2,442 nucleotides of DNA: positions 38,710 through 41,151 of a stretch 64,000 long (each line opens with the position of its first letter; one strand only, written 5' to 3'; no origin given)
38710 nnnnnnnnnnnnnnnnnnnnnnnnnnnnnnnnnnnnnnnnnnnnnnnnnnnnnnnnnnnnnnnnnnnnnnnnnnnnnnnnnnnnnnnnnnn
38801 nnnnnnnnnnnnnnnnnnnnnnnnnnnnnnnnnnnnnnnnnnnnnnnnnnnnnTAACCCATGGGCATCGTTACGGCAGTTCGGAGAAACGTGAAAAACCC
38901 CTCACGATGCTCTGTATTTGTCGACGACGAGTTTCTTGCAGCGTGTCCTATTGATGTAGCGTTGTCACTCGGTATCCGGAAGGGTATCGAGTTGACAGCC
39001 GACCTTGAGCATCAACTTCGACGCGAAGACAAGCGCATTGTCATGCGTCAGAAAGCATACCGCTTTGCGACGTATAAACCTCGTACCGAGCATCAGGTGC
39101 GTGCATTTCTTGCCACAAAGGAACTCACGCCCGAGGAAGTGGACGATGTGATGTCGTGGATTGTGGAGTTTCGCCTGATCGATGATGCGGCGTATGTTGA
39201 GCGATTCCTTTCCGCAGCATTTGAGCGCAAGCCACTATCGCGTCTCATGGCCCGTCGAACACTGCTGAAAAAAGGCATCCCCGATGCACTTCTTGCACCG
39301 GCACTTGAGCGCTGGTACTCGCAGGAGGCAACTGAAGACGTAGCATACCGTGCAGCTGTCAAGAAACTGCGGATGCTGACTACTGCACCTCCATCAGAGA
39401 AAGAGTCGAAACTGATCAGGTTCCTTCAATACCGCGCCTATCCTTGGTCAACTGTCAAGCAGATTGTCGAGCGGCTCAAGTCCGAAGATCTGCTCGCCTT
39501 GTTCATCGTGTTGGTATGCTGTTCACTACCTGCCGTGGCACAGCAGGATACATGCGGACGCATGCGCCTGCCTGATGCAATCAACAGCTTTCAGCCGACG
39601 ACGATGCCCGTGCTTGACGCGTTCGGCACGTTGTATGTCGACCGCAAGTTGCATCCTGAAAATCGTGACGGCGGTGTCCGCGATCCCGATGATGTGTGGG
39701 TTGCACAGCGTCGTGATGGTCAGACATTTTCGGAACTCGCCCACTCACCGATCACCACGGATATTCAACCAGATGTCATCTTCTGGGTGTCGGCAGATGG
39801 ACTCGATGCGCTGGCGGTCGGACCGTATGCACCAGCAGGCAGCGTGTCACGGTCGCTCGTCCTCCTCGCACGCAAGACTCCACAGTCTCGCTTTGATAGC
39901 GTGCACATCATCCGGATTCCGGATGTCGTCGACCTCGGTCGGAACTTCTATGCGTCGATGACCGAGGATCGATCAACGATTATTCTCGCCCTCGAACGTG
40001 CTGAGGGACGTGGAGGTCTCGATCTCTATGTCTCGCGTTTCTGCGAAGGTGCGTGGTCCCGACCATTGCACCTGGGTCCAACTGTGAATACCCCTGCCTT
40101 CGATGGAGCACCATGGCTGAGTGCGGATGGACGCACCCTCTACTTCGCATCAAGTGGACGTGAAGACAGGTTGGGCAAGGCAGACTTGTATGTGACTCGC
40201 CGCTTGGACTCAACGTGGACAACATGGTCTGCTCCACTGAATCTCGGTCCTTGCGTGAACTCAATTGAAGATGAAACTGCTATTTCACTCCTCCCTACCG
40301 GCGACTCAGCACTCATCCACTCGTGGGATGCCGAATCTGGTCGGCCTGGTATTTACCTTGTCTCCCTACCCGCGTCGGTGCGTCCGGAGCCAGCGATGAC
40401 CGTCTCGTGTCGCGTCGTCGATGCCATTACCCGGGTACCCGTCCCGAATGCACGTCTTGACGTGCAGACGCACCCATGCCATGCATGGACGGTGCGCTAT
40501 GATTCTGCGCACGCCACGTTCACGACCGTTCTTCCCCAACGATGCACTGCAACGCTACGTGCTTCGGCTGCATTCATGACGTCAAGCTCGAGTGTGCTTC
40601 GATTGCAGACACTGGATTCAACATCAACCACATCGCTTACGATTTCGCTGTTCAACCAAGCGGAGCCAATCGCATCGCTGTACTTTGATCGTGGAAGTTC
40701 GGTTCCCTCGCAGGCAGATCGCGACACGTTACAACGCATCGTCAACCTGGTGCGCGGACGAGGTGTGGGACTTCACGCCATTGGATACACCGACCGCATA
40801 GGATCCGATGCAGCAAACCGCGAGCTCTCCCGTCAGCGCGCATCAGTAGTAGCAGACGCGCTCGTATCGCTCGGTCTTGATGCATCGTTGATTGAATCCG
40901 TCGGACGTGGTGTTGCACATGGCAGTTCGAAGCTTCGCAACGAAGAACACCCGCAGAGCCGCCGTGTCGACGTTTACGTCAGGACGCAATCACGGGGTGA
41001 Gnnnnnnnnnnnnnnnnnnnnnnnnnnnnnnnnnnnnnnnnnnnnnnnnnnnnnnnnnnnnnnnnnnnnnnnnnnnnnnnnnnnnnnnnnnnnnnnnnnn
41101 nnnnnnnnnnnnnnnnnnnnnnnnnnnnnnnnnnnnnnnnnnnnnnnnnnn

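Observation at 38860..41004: RecX fused in frame to a PorE-like periplasmic beta-propeller/OmpA protein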

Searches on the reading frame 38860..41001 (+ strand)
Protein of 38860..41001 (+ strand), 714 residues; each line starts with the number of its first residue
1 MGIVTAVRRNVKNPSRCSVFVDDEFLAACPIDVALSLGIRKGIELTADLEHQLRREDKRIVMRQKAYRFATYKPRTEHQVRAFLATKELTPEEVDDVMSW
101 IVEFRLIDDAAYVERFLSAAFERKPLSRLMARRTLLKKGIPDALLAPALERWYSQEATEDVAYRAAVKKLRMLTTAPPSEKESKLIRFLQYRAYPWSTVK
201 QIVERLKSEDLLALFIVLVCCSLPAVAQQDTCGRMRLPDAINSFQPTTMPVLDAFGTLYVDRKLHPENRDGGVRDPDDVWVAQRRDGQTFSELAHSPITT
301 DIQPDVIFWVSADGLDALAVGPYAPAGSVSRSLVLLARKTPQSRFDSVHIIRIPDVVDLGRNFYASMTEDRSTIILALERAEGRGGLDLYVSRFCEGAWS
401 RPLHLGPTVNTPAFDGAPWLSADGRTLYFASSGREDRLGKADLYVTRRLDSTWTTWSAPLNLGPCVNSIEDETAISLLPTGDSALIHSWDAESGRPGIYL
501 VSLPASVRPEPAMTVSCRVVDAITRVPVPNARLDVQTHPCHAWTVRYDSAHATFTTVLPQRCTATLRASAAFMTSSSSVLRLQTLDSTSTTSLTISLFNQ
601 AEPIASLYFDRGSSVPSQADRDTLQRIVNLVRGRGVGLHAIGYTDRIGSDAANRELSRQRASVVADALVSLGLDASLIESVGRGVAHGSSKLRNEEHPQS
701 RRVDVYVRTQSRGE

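Call 3: search_protein_families(library=pfam, proteins=[window:38860-41001:+], max_evalue=1)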
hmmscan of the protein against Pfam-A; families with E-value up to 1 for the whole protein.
window:38860-41001:+ (714 aa): 5 families
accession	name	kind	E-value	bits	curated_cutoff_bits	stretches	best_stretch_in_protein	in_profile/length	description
PF00691.25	OmpA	-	1.6e-11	44.8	27.2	1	608-688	1-84/98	OmpA family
PF21982.2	RecX_HTH1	-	1e-08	35.4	26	1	63-99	2-38/40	RecX, first three-helix domain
PF07676.18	PD40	-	2.2e-08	34.3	20.9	1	409-445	5-38/38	WD40-like Beta Propeller Repeat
PF21981.2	RecX_HTH3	-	2.2e-05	25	26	1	159-202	3-47/48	RecX, third three-helix domain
PF02631.22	RecX_HTH2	-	2.3e-05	25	26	1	108-149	1-42/42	RecX, second three-helix domain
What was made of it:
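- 38860..39474 (+): RecX domain (aa 1-205): an N-terminal beta-hairpin region plus three 3-helix repeats. Pfam RecX_HTH1/2/3 (call 3).
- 39553..40374 (+): Beta-propeller (PD40/TolB-like blades), aa 232-505. It begins at the conserved Cys232 and the motif C-x-R-x-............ Pfam PD40 at 409-445 (call 3).
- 40672..40983 (+): OmpA-like peptidoglycan-binding domain, aa 605-708, with the motif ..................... Pfam OmpA 44.8 bits (call 3).
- On RecX: HTH2 and HTH3 score 25.0 each, just below 26 (call 3).
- On OmpA-like / Pal peptidoglycan-binding domain: Pfam OmpA scores 44.8 bits against a cutoff of 27.2 (call 3).
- Checked: Pfam (call 3) finds RecX_HTH1, HTH2 and HTH3 at aa 63-202, PD40 at 409-445 and OmpA at 608-688.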

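Call 4: search_protein_families(library=ncbifam, proteins=[window:38860-41001:+], max_evalue=1)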
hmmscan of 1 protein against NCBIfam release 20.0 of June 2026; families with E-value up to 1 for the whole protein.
window:38860-41001:+ (714 aa): 35 families (the best 25 are shown)
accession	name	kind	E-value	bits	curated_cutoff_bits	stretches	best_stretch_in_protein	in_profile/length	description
NF010733.0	PRK14135.1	equivalog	1.3e-23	84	240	1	3-209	3-208/267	recombination regulator RecX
NF001058.0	PRK00117.4-1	equivalog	2.1e-21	76.9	194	1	1-210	3-211/214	recombination regulator RecX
NF053607.1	CHU_0125_OmpA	equivalog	2.6e-21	75.8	620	2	361-500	275-409/639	CHU_0125 family OmpA-like outer membrane integrity protein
NF001063.0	PRK00117.5-3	equivalog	1.2e-20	74.1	186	1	77-209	28-156/165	recombination regulator RecX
NF010732.0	PRK14134.1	equivalog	2.9e-20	73.1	351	1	3-210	4-210/283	recombination regulator RecX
NF052230.1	T9SS_PorE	exception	2.8e-15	55.6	600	1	369-685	288-596/648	PorE family type IX secretion system protein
NF053611.1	YiaD_Gzip_OmpA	equivalog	5.3e-12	45.9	175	1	607-707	104-206/206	YiaD family glycine zipper/OmpA-like lipoprotein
NF053612.1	anchor_PA1041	equivalog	1e-11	45.2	250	1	606-707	132-235/236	PA1041 family peptidoglycan-binding anchor lipoprotein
NF008071.1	PRK10808.1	equivalog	2.5e-10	40.3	277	1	638-686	267-315/358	porin OmpA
NF001059.0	PRK00117.4-3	equivalog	5.4e-10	39.2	253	1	55-183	41-168/206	recombination regulator RecX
NF053585.1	OMP_LP_YfiB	equivalog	6.4e-10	39.1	128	1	608-708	59-161/163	outer membrane lipoprotein YfiB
NF001065.0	PRK00117.5-5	equivalog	7.3e-10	39.2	175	1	62-210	7-145/149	recombination regulator RecX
NF001061.0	PRK00117.5-1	equivalog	5.7e-09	36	264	1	62-174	87-198/246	recombination regulator RecX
NF045787.1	OmpABordt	equivalog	9.2e-09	35.2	200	1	614-707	94-189/194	outer membrane protein OmpA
NF007804.1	PRK10510.1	equivalog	1.1e-08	34.7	307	1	609-705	116-214/219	OmpA family lipoprotein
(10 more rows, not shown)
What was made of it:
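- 38860..39474 (+): NCBIfam RecX models over aa 1-210 (call 4).
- On RecX: The best model, NF010733, scores 84 bits against a cutoff of 240 (call 4).
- On PorE (T9SS): 55.6 bits against 600 (call 4).
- Closest known: PorE. Different: NCBIfam PorE scores 55.6 bits against a cutoff of 600, and CHU_0125 scores 75.8 against 620 (call 4).
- Checked: NCBIfam RecX models align over aa 1-210 (call 4).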

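Call 5: find_homologous_proteins(query=window:38860-41001:+, max_evalue=0.00001)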
Query window:38860-41001:+ (714 aa): 318 proteins with E <= 0.00001 among 8000 candidates; the best 120 are listed.
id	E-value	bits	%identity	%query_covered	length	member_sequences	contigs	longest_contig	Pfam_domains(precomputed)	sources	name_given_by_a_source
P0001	0.0e+0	1517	95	100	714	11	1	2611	PF00691.26,PF02631.23,PF21981.3,PF21982.3,PF07676.19,PF27462.1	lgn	-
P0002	0.0e+0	1463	91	100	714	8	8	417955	PF00691.26,PF21981.3,PF21982.3,PF07676.19,PF27462.1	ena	-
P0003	0.0e+0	1117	70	100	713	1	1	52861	PF00691.26,PF21981.3,PF21982.3,PF07676.19,PF27462.1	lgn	-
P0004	0.0e+0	1080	69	99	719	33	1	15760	PF00691.26,PF21981.3,PF21982.3,PF07676.19,PF27462.1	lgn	-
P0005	0.0e+0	1063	68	99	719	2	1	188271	PF00691.26,PF21981.3,PF21982.3,PF07676.19,PF27462.1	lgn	-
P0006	0.0e+0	1037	65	100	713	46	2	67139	PF00691.26,PF21981.3,PF21982.3,PF27462.1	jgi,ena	jgi:outer membrane protein OmpA-like peptidoglycan-associated protein/SOS response regulatory protei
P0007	0.0e+0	1012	65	99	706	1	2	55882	PF00691.26,PF02631.23,PF21981.3,PF21982.3,PF07676.19,PF27462.1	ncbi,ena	-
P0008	6.2e-298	1008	64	99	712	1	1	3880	PF00691.26,PF21981.3,PF21982.3,PF27462.1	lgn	-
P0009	1.1e-295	1001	63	99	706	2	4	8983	PF00691.26,PF21981.3,PF21982.3,PF07676.19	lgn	-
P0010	1.3e-258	878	69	78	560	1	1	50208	PF21981.3,PF21982.3,PF27462.1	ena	-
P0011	1.0e-230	786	52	99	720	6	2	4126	PF00691.26,PF02631.23,PF21981.3,PF21982.3,PF07676.19,PF27462.1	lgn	-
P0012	2.1e-229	782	51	99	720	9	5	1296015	PF00691.26,PF02631.23,PF21981.3,PF21982.3,PF07676.19,PF27462.1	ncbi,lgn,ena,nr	ncbi:MAG: RecX family transcriptional regulator [Ignavibacteria bacterium]|nr:RecX family transcript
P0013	3.9e-229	781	50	100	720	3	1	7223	PF00691.26,PF02631.23,PF21981.3,PF21982.3,PF07676.19,PF27462.1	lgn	-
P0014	7.5e-229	780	50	99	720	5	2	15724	PF00691.26,PF02631.23,PF21981.3,PF21982.3,PF07676.19,PF27462.1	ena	-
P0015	1.5e-227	775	50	100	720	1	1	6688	PF00691.26,PF02631.23,PF21981.3,PF21982.3,PF07676.19,PF27462.1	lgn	-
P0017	5.3e-217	741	48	99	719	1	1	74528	PF00691.26,PF02631.23,PF21981.3,PF21982.3,PF07676.19,PF27462.1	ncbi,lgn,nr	ncbi:MAG: RecX family transcriptional regulator [Candidatus Kapabacteria bacterium]|nr:RecX family t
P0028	1.9e-198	679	46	99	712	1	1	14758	PF00691.26,PF02631.23,PF21981.3,PF21982.3,PF13620.13,PF07676.19,PF27462.1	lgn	-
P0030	3.7e-195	668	45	99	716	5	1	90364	PF00691.26,PF21981.3,PF21982.3,PF13620.13,PF07676.19,PF27462.1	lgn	-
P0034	9.8e-191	654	45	99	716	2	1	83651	PF00691.26,PF21981.3,PF21982.3,PF13620.13,PF07676.19,PF27462.1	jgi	-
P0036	3.4e-187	642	43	99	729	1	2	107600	PF00691.26,PF02631.23,PF21981.3,PF21982.3,PF27462.1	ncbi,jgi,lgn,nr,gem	ncbi:MAG: RecX family transcriptional regulator [bacterium]|nr:RecX family transcriptional regulator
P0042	1.4e-180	620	45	99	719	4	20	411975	PF00691.26,PF21981.3,PF21982.3,PF27462.1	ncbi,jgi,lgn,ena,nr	ncbi:MAG: hypothetical protein FJ211_05515 [Ignavibacteria bacterium]|nr:hypothetical protein [Ignav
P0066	3.0e-159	550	42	100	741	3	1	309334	PF00691.26,PF02631.23,PF21981.3,PF21982.3,PF13620.13,PF07676.19,PF27462.1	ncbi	-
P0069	1.9e-129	451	46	69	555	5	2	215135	PF00691.26,PF13620.13,PF07676.19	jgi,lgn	-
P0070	1.2e-128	449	46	69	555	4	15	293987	PF00691.26,PF13620.13,PF07676.19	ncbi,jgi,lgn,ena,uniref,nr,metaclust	ncbi:MAG: hypothetical protein BGO89_02345 [Candidatus Kapaibacterium thiocyanatum]|uniref:OmpA-like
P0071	1.1e-126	442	45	69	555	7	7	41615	PF00691.26,PF13620.13,PF07676.19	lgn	-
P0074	1.6e-115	405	44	68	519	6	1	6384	PF00691.26,PF07676.19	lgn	-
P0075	1.1e-108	383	41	69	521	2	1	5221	PF00691.26,PF13620.13,PF07676.19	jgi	jgi:outer membrane protein OmpA-like peptidoglycan-associated protein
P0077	1.6e-67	247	34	69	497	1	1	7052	PF00691.26,PF07676.19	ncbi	-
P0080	1.2e-52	197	30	69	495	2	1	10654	PF00691.26,PF07676.19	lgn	-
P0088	5.3e-47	179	43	29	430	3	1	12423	PF21981.3,PF21982.3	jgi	jgi:regulatory protein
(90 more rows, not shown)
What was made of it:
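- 38860..41004 (+): The fused ORF, 714 aa: RecX, internal signal peptide, beta-propeller, beta-sandwich and OmpA-like domain. Full-length homologs in call 5.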

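Call 6: find_encoding_contigs(protein=window:38860-41001:+, flank=6000, max_places=6)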
Protein window:38860-41001:+ (714 aa): 1 contig read that carries it; 1 place shown.
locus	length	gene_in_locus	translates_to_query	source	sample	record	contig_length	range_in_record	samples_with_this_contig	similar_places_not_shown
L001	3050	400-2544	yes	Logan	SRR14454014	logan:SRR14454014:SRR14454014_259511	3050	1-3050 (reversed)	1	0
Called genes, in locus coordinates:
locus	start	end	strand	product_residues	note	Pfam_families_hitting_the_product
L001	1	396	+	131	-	?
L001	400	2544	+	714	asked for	PF27462:RecX_N (weak), PF21981:RecX_HTH3 (faint), PF21982:RecX_HTH1 (weak), PF07676:PD40 (weak), PF00691:OmpA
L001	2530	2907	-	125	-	-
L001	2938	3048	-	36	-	?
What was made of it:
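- Checked: The exact 714-aa protein also occurs on an independent Logan contig (call 6) and on a 546-kb NCBI contig.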

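Call 9: find_encoding_contigs(protein=P0070, flank=6000, max_places=3)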
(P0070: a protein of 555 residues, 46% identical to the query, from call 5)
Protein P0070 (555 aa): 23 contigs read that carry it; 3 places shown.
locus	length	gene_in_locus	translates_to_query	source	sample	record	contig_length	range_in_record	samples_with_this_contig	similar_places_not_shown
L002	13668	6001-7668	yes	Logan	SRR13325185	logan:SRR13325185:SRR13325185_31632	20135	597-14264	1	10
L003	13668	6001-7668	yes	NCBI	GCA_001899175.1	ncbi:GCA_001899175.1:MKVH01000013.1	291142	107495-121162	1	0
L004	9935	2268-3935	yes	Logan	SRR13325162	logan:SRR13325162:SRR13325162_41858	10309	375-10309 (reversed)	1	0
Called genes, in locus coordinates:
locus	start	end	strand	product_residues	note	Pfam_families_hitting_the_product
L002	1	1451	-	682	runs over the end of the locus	?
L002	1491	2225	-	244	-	PF02578:Cu-oxidase_4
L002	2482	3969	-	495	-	PF03772:Competence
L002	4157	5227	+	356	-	PF00154:RecA_N, PF06745:ATPase (weak), PF08423:Rad51, PF27531:MT3502_N (weak), PF21096:RecA_C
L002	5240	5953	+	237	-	PF27462:RecX_N, PF21982:RecX_HTH1, PF02631:RecX_HTH2, PF21981:RecX_HTH3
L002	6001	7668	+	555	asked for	PF07676:PD40 (weak), PF13620:CarboxypepD_reg (weak), PF00691:OmpA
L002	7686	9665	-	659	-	PF03065:Glyco_hydro_57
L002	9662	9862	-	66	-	-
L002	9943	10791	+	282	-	PF00165:HTH_AraC (weak), PF12833:HTH_18, PF00165:HTH_AraC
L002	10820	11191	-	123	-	PF00903:Glyoxalase (weak)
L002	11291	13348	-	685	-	PF00122:E1-E2_ATPase, PF00702:Hydrolase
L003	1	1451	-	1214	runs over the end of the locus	PF16078:2-oxogl_dehyd_N, PF00198:2-oxoacid_dh, PF00676:E1_dh, PF02779:Transket_pyr, PF16870:OxoGdeHyase_C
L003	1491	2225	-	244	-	PF02578:Cu-oxidase_4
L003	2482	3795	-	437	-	PF03772:Competence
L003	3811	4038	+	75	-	-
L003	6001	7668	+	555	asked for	PF07676:PD40 (weak), PF13620:CarboxypepD_reg (weak), PF00691:OmpA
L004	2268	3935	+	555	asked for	PF07676:PD40 (weak), PF13620:CarboxypepD_reg (weak), PF00691:OmpA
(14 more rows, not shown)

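Call 10: find_encoding_contigs(protein=P0075, flank=6000, max_places=2)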
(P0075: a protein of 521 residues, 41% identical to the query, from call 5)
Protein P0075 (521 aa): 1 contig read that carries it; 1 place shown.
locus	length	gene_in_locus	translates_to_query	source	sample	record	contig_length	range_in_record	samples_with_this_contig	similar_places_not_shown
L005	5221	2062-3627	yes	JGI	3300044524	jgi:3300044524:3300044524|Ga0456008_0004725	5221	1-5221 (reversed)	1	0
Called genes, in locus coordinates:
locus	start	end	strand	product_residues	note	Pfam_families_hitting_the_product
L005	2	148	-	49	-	?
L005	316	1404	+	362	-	PF00154:RecA_N, PF06745:ATPase (weak), PF08423:Rad51, PF27531:MT3502_N, PF21096:RecA_C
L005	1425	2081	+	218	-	PF27462:RecX_N, PF21982:RecX_HTH1 (faint), PF02631:RecX_HTH2, PF21981:RecX_HTH3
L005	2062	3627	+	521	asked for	PF07676:PD40 (weak), PF13620:CarboxypepD_reg (weak), PF00691:OmpA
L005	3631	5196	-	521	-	PF03065:Glyco_hydro_57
